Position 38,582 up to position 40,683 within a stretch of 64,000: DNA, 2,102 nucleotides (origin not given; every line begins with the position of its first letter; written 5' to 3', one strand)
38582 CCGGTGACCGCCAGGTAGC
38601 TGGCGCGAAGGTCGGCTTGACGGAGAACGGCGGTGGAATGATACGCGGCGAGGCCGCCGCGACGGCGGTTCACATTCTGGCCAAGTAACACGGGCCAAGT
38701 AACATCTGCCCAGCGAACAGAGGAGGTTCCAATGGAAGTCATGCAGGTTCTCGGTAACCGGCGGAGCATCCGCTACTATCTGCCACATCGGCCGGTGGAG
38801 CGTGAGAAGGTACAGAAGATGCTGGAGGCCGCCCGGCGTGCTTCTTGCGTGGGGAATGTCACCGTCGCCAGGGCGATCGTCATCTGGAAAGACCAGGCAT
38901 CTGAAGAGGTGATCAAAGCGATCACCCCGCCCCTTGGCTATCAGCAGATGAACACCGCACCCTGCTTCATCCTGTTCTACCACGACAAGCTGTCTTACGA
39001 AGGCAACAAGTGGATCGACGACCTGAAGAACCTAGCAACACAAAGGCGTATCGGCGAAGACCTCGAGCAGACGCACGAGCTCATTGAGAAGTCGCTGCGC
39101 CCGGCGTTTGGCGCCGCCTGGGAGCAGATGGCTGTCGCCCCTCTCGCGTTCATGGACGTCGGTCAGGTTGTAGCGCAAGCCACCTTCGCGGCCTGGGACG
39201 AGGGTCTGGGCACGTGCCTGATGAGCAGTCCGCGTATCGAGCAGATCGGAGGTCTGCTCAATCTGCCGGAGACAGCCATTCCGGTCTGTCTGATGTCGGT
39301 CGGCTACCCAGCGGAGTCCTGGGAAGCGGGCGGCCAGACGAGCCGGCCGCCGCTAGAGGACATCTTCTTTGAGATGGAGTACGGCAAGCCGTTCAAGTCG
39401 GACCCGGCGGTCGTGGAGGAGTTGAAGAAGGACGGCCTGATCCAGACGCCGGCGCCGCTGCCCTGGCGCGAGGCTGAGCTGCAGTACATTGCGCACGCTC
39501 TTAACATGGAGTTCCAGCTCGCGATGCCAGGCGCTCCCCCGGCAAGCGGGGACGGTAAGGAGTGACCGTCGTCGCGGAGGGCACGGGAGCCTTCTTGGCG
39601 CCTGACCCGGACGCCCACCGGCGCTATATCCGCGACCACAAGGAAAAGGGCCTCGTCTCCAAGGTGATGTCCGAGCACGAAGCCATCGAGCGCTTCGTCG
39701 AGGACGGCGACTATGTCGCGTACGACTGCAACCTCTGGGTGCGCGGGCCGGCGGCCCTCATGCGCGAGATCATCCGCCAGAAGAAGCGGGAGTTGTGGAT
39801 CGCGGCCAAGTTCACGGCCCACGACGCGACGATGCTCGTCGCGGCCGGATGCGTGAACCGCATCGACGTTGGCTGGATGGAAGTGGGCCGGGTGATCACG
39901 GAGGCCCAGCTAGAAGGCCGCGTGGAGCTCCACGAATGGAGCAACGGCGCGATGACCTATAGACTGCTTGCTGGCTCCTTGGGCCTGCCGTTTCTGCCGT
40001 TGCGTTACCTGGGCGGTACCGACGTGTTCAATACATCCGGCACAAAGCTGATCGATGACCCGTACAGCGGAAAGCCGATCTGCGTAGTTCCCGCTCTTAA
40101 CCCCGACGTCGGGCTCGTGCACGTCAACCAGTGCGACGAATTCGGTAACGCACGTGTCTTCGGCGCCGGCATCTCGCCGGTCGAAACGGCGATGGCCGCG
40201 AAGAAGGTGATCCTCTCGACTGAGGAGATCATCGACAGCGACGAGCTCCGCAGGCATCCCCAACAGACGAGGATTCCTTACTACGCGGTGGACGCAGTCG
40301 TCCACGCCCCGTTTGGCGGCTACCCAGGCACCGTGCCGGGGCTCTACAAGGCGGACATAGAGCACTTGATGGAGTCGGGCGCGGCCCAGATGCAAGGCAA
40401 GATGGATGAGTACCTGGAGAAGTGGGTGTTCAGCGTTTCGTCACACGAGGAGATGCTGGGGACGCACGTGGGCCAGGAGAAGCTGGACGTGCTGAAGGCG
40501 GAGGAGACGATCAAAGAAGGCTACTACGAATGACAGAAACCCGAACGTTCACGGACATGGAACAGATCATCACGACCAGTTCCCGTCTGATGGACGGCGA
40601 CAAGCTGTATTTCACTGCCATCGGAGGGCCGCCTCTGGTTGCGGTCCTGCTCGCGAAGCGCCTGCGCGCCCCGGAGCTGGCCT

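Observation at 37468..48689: Gene set resembling steroid/lipid side-chain and ring catabolism located just upstream of the Mo-hydroxylase operon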

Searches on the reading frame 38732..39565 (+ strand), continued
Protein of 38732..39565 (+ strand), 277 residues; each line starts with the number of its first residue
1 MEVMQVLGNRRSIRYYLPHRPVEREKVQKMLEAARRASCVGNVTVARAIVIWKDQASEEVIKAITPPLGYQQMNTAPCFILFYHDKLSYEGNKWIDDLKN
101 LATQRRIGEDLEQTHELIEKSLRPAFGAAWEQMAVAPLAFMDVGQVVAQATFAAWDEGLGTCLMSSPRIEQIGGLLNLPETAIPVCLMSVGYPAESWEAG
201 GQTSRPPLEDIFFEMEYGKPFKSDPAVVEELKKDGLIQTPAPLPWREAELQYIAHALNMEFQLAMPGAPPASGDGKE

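Call 47: find_related_loci(query=A1, collection=genome_contigs, flank=10000)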
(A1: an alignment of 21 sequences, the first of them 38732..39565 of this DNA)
Query A1 (277 aa) in genome_contigs; peptide patterns used: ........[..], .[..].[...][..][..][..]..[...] (x = any residue, [..] = any of these).
346 stretches matched a pattern; 117 encode a relative of the query (tblastn E <= 1e-3); the best 80 are kept; 80 distinct loci.
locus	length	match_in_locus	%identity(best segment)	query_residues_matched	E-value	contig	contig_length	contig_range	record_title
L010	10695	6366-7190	88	1-275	6e-169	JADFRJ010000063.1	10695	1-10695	MAG: Chloroflexota bacterium isolate B85T3L11 B85T3L11_NODE6903, whole genome shotgun sequence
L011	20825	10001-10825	87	1-275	3e-166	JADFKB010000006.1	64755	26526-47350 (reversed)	MAG: Chloroflexota bacterium isolate B45T1L10 B45T1L10_NODE288, whole genome shotgun sequence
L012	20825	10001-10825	81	1-275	5e-154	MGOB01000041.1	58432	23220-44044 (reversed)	MAG: Chloroflexi bacterium RBG_16_68_14 RBG_16_scaffold_2440, whole genome shotgun sequence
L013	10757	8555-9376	79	1-274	2e-151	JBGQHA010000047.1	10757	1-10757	MAG: Dehalococcoidia bacterium isolate OBJ2_061818_090_14 k141_1594551_length_10757_cov_68.3542, whole genome shotgun se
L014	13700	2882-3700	79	1-273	6e-151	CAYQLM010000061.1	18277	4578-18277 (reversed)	MAG TPA_asm: uncultured Dehalococcoidia bacterium isolate SRP119689_co1_20 genome assembly, contig: NODE_4159_length_182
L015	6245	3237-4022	73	1-262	6e-134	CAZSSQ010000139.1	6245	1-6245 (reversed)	MAG TPA_asm: uncultured Dehalococcoidia bacterium isolate binchicken_co89_553 genome assembly, contig: NODE_26708_length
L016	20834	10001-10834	69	1-277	2e-133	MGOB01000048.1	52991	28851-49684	MAG: Chloroflexi bacterium RBG_16_68_14 RBG_16_scaffold_2906, whole genome shotgun sequence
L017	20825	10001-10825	94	1-275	9e-175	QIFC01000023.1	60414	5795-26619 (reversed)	MAG: Chloroflexi bacterium isolate SZUA-185 Ga0063294_10000142, whole genome shotgun sequence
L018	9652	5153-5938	71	1-262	9e-130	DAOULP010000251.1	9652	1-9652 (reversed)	MAG TPA_asm: Dehalococcoidia bacterium isolate W31_46 k127_267942, whole genome shotgun sequence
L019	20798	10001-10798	69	1-266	6e-128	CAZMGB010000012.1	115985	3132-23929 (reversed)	MAG TPA_asm: uncultured Dehalococcoidia bacterium isolate SRP323688_co1_256 genome assembly, contig: NODE_325_length_115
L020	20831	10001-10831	66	1-277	1e-126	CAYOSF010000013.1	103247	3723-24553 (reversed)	MAG TPA_asm: uncultured Dehalococcoidia bacterium isolate SRP323688_co1_41 genome assembly, contig: NODE_402_length_1032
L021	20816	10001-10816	69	1-272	4e-126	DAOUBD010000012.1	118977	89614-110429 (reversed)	MAG TPA_asm: Dehalococcoidia bacterium isolate H68_705 k101_624954, whole genome shotgun sequence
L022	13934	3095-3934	66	1-277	5e-126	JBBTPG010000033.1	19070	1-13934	MAG: Chloroflexota bacterium isolate H52-bin102_1 H52_bin102_1_000000000033, whole genome shotgun sequence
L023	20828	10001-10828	68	1-275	3e-125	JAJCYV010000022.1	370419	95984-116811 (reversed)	MAG: Chloroflexota bacterium isolate OFTM284 OFTM284_21, whole genome shotgun sequence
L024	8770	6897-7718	69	1-270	2e-125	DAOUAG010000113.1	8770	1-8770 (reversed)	MAG TPA_asm: Dehalococcoidia bacterium isolate H62_633 k111_64818, whole genome shotgun sequence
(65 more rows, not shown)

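Call 53: search_protein_families(library=pfam, proteins=[L009:1321-2445:-, L009:2488-3594:-, L009:14274-14813:+, L017:5065-6300:-, L017:3213-5099:-, L017:6461-7759:+], max_evalue=0.1)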
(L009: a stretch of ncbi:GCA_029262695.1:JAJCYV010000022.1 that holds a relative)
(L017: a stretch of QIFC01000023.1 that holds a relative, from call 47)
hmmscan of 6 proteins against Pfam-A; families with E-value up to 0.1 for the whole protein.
L009:1321-2445:- (374 aa): 0 families

L009:2488-3594:- (368 aa): 3 families
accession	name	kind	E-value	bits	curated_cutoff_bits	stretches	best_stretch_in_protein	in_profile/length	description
PF02958.26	EcKL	-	1.5e-15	57.8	22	2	234-301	217-286/294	Ecdysteroid kinase-like family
PF01636.29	APH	-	3.6e-09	37.2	23.2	1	90-276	35-210/239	Phosphotransferase enzyme family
PF07914.17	DUF1679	-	1.9e-07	30.8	24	1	234-329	270-371/414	Uncharacterized oxidoreductase dhs-27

L009:14274-14813:+ (179 aa): 0 families

L017:5065-6300:- (411 aa): 3 families
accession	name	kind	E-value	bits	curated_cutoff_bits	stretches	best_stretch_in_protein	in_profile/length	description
PF02958.26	EcKL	-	7e-12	45.7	22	1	85-340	6-288/294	Ecdysteroid kinase-like family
PF01636.29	APH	-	5.7e-10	39.8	23.2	1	128-339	38-233/239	Phosphotransferase enzyme family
PF07914.17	DUF1679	-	2.3e-09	37.1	24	1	269-356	267-361/414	Uncharacterized oxidoreductase dhs-27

L017:3213-5099:- (628 aa): 3 families
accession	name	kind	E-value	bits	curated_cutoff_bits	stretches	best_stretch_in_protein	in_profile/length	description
PF02776.23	TPP_enzyme_N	-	3.2e-38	130.6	26.8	1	75-185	2-114/119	Thiamine pyrophosphate enzyme, N-terminal TPP binding domain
PF02775.26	TPP_enzyme_C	-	1.9e-36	125.6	21.9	1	458-606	1-151/151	Thiamine pyrophosphate enzyme, C-terminal TPP binding domain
PF00205.28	TPP_enzyme_M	-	2.2e-32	112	30.4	1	264-395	2-137/137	Thiamine pyrophosphate enzyme, central domain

L017:6461-7759:+ (432 aa): 3 families
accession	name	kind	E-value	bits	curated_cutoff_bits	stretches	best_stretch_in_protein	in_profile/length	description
PF05977.19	MFS_3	-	1.8e-49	169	27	1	32-419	12-404/524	Transmembrane secretion effector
PF07690.21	MFS_1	-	2.2e-33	116.1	33.4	1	36-372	2-342/347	Major Facilitator Superfamily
PF13347.12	MFS_2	-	0.0022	17.1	27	1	17-147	211-340/427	MFS/sugar transport protein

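Call 70: search_protein_families(library=pfam, proteins=[L011:128-991:+, L011:988-1785:-, L011:1801-3054:-, L011:4978-5712:+, L011:6072-7289:-, L011:7247-8503:-, L011:17736-18347:-, L011:19038-19928:-, L017:2387-3178:-, L017:7748-8692:-], max_evalue=0.001)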
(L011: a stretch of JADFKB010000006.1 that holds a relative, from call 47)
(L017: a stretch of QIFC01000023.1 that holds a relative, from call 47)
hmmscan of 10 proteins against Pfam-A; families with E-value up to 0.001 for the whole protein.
L011:128-991:+ (287 aa): 2 families
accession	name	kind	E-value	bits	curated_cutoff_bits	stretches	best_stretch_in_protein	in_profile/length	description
PF13473.12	Cupredoxin_1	-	1.1e-11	45.2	27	1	194-286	18-104/104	Cupredoxin-like domain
PF00127.26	Copper-bind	-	3.7e-08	34.1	21.2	1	197-286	3-98/99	Copper binding proteins, plastocyanin/azurin family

L011:988-1785:- (265 aa): 2 families
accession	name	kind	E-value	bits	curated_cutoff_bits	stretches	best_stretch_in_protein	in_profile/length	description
PF00378.25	ECH_1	-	3.3e-46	158.1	27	1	10-264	4-250/251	Enoyl-CoA hydratase/isomerase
PF16113.10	ECH_2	-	7.3e-24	85.3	27.2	1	13-257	2-241/335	Enoyl-CoA hydratase/isomerase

L011:1801-3054:- (417 aa): 4 families
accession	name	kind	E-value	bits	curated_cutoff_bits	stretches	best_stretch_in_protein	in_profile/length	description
PF00441.29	Acyl-CoA_dh_1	-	4.2e-34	118.3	22.4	1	255-404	1-150/150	Acyl-CoA dehydrogenase, C-terminal domain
PF02770.24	Acyl-CoA_dh_M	-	2.8e-23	82.3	33.3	1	144-243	2-97/97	Acyl-CoA dehydrogenase, middle domain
PF02771.21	Acyl-CoA_dh_N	-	1.4e-19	71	22.9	1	49-139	24-113/113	Acyl-CoA dehydrogenase, N-terminal domain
PF08028.16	Acyl-CoA_dh_2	-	6.5e-06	26.9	22.7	1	271-375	2-116/134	Acyl-CoA dehydrogenase, C-terminal domain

L011:4978-5712:+ (244 aa): 0 families

L011:6072-7289:- (405 aa): 2 families
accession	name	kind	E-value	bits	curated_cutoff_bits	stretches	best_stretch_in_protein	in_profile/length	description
PF04055.27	Radical_SAM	-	4.4e-20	73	29.5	1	53-199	2-154/166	Radical SAM superfamily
PF13186.11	SPASM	-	0.00012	22.7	21.5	1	314-369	6-67/67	Iron-sulfur cluster-binding domain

L011:7247-8503:- (418 aa): 3 families
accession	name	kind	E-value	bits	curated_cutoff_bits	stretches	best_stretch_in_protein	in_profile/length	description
PF04055.27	Radical_SAM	-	2.6e-31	109.5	29.5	1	45-201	2-166/166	Radical SAM superfamily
PF13353.11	Fer4_12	-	2.5e-06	28.3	22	1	48-148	13-115/137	4Fe-4S single cluster domain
PF13186.11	SPASM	-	2.6e-05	24.9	21.5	1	300-356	8-66/67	Iron-sulfur cluster-binding domain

L011:17736-18347:- (203 aa): 0 families

L011:19038-19928:- (296 aa): 0 families

L017:2387-3178:- (263 aa): 7 families
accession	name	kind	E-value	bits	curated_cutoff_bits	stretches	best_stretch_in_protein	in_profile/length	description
PF08241.18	Methyltransf_11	-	2.1e-17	64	21.2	1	67-165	1-95/95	Methyltransferase domain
PF13649.12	Methyltransf_25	-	9.8e-17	61.9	27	1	67-161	2-97/97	Methyltransferase domain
PF13847.12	Methyltransf_31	-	6.5e-14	52.3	27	1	61-169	2-113/145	Methyltransferase domain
PF08242.18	Methyltransf_12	-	2.4e-09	38.2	30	1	67-163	1-98/98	Methyltransferase domain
PF13489.12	Methyltransf_23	-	4.4e-09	36.7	27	1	51-171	13-122/164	Methyltransferase domain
PF01209.24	Ubie_methyltran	-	3.8e-07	30.1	20.1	1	60-164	45-150/233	ubiE/COQ5 methyltransferase family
PF02353.26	CMAS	-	5.3e-07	29.7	27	1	51-165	51-164/273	Mycolic acid cyclopropane synthetase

L017:7748-8692:- (314 aa): 2 families
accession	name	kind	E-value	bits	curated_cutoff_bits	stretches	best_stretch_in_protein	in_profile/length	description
PF00149.33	Metallophos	-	1.1e-11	45.9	21.5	1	47-236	2-190/191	Calcineurin-like phosphoesterase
PF12850.12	Metallophos_2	-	1.6e-06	28.7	27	1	47-271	2-152/154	Calcineurin-like phosphoesterase superfamily domain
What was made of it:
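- On Mycofactocin dehydrogenase MftG: Two radical-SAM/SPASM genes lie next to the orthologue in L011 (call 70).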

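Call 73: predict_structure(alignment_id=A1)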
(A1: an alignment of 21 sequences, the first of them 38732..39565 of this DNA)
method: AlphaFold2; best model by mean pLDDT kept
length: 277 residues; sequences in the alignment: 21
mean_pLDDT: 56.7   pTM: 0.43
mean pLDDT of the five models: 56.7, 56.4, 55.0, 39.7, 36.3
residues with pLDDT >= 90: 0; 70-90: 66; 50-70: 124; < 50: 87
segments of 3 or more residues with pLDDT < 50: 1-20, 39-43, 69-72, 184-206, 237-246, 259-277
pLDDT, mean of each block of 10 residues (from residue 1): 32 35 72 62 61 76 62 54 58 70 75 85 66 54 69 65 57 67 45 27 45 58 65 52 45 53 38 36
secondary structure, 60 per line:
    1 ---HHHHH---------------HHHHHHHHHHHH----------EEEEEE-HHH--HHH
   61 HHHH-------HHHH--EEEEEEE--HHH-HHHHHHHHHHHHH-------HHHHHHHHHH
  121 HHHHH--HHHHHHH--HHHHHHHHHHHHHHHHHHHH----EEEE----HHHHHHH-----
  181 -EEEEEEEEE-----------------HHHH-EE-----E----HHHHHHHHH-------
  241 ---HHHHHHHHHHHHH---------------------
elements in order: H4-8 H24-35 E46-51 H58-64 H72-75 E78-84 H91-103 H111-125 H128-134 H137-156 E161-164 H169-175 E182-190 H208-211 H225-233 H244-256
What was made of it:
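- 38732..39565 (+): Nitroreductase-superfamily FMN protein (277 aa) with the RRSIR motif. It is the signature gene of the module. Its reaction is unknown. The AF2 model was too poor to use (call 73).
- Tried and rejected: The AlphaFold2 model of the nitroreductase-like protein from a 21-sequence alignment was poor (pLDDT 57, call 73), so I made no fold search and offer no structural inference.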

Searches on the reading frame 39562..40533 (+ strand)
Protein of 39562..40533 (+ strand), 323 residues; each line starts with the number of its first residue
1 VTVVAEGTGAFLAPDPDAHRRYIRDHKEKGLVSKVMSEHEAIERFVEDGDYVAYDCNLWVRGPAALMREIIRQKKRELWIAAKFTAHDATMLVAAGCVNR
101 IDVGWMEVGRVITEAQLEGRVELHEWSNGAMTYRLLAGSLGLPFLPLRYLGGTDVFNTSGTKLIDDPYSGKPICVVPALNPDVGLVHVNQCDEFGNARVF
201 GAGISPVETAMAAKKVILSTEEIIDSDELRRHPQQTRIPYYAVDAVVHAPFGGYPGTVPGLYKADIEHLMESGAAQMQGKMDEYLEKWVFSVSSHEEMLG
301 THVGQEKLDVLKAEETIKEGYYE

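Call 4: search_protein_families(library=pfam, proteins=[window:39562-40533:+], max_evalue=0.001)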
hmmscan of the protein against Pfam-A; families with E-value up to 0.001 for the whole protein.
window:39562-40533:+ (323 aa): 1 family
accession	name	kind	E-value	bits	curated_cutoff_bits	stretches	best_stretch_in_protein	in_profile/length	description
PF01144.29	CoA_trans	-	8.7e-21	74.7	23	1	37-248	3-216/217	Coenzyme A transferase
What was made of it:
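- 39562..40533 (+): CoA-transferase alpha subunit, glutaconate CoA-transferase (GctA) type (323 aa). PF01144 (call 4).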

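Call 8: search_protein_families(library=ncbifam, proteins=[window:39562-40533:+], max_evalue=0.00001)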
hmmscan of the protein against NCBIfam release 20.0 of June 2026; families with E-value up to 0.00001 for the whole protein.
window:39562-40533:+ (323 aa): 1 family
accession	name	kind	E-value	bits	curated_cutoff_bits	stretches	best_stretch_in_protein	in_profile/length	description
TIGR02429.1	pcaI_scoA_fam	subfamily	3e-08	33.3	128.5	1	34-248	4-218/222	3-oxoacid CoA-transferase subunit A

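Call 16: search_solved_structures(query=window:39562-40533:+, max_evalue=0.001)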
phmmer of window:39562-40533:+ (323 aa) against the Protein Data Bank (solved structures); distinct sequences matched with E-value up to 0.001: 10.
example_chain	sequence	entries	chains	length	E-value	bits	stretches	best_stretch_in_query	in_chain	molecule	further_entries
1poi_A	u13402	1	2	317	9.4e-32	113.5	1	33-309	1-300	GLUTACONATE COENZYME A-TRANSFERASE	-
5mzw_A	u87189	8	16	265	6e-24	87.8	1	40-287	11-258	Glutaconate CoA-transferase family, subunit A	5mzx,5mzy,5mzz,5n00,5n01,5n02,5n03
6co6_A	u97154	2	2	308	1.7e-15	60.1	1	61-258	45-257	Probable CoA-transferase alpha subunit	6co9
6coj_A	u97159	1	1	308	3.1e-15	59.2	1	61-258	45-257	Probable CoA-transferase alpha subunit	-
6con_A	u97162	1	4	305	1e-14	57.5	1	61-267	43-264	CoA-transferase subunit alpha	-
9cq2_A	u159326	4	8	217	3.5e-06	29.5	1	42-247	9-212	3-oxoacid CoA-transferase, A subunit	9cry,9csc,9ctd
3cdk_A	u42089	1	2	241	2.6e-05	26.6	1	32-239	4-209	Succinyl-CoA:3-ketoacid-coenzyme A transferase subunit A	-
3rrl_A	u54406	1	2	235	0.00015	24.1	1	98-240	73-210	Succinyl-CoA:3-ketoacid-coenzyme A transferase subunit A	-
9xmy_A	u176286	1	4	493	0.00028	23.2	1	34-247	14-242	Succinyl-CoA:3-ketoacid-coenzyme A transferase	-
6lp1_A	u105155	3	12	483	0.00037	22.8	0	34-247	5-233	Succinyl-CoA:3-ketoacid-coenzyme A transferase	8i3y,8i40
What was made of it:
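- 39562..40533 (+): PDB 1POI_A 9e-32, ahead of AibA 6e-24 and IpdA 2e-15 (call 16).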
